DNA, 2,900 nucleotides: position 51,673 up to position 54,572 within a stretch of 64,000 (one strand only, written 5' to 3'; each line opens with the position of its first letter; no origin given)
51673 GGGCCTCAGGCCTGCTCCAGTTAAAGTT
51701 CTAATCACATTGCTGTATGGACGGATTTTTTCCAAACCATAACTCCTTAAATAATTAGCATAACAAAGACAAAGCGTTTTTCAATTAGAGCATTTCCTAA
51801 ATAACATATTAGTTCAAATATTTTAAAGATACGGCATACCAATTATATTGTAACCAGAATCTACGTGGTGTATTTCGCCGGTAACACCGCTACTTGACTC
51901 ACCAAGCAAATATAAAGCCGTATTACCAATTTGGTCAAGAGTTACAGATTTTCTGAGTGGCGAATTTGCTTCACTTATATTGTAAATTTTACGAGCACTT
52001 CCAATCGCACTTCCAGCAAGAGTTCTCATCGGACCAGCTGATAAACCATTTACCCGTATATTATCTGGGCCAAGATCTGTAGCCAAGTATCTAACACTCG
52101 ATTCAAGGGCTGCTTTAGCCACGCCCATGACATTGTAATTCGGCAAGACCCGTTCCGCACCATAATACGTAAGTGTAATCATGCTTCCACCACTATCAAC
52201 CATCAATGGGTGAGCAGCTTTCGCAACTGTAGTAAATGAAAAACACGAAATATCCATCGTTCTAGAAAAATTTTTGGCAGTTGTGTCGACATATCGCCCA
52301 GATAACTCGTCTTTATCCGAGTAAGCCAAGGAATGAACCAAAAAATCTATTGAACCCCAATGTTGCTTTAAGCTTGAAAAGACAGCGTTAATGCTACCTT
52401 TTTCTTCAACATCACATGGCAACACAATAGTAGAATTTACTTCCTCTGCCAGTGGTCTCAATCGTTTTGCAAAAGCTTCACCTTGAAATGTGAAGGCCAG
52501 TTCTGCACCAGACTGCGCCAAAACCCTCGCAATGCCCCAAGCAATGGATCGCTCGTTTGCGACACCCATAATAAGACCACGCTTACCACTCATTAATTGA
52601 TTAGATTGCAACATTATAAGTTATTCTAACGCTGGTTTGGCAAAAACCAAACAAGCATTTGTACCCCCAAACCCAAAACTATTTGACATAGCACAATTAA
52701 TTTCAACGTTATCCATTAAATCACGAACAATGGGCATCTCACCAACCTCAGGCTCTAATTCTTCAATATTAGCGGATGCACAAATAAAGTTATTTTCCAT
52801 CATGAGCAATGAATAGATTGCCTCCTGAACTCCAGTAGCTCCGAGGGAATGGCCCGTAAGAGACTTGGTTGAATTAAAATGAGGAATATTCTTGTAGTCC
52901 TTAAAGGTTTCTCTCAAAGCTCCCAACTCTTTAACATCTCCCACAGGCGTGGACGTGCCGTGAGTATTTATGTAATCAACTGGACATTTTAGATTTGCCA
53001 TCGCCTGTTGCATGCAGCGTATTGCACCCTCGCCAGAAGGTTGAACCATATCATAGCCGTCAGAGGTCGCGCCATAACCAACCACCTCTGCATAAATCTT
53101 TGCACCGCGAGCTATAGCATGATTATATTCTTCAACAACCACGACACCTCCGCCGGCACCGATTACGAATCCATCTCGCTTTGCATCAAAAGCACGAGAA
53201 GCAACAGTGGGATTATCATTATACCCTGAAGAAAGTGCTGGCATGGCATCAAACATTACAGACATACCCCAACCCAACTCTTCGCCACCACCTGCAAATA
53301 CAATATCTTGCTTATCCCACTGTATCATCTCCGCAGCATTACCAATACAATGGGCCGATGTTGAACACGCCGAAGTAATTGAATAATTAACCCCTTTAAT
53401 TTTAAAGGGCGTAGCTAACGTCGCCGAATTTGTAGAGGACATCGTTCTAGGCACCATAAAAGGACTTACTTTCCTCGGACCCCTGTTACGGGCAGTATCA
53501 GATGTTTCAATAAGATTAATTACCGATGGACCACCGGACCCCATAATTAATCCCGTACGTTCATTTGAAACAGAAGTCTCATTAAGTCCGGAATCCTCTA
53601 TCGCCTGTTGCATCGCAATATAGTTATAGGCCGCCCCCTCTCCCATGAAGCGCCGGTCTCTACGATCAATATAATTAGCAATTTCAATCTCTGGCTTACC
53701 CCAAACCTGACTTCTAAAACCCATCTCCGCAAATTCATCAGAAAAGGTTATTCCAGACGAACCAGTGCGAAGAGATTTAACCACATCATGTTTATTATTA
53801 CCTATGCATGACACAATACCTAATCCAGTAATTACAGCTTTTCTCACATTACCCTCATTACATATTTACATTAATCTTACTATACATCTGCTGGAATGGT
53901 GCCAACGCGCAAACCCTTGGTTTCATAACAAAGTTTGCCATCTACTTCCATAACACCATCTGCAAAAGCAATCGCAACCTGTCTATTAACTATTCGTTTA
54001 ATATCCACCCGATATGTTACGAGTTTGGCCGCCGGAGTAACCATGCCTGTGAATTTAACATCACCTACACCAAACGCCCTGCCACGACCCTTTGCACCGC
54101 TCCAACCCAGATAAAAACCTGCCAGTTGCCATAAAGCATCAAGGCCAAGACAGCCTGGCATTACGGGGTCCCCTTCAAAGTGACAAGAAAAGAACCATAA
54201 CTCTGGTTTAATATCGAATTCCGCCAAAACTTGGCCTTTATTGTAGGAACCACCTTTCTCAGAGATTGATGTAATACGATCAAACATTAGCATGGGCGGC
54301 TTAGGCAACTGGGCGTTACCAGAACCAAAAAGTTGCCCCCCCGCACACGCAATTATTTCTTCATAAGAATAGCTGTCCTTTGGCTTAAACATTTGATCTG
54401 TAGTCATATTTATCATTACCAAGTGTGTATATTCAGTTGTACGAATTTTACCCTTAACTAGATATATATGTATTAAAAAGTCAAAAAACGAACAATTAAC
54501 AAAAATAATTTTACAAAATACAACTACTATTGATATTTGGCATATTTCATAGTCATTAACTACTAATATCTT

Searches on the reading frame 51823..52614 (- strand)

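Call 46: search_protein_families(library=pfam, proteins=[window:51823-52614:-], max_evalue=0.00001)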
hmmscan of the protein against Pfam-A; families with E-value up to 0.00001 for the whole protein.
window:51823-52614:- (263 aa): 3 families
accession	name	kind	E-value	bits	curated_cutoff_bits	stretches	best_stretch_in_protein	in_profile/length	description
PF13561.12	adh_short_C2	-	2.7e-85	286.2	27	1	17-256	1-236/236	Enoyl-(Acyl carrier protein) reductase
PF00106.31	adh_short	-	2.2e-20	73.4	26.6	1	22-202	10-188/195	short chain dehydrogenase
PF23441.1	SDR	-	6.8e-06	26.1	27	1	64-213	65-212/258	SDR-like rossmann domain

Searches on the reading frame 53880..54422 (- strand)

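Call 47: search_protein_families(library=pfam, proteins=[window:53880-54422:-], max_evalue=0.00001)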
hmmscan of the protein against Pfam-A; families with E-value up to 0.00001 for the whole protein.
window:53880-54422:- (180 aa): 1 family
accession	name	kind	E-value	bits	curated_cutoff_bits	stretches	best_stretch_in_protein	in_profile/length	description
PF07977.19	FabA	-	6.1e-47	159.1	23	1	39-168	1-137/138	FabA-like domain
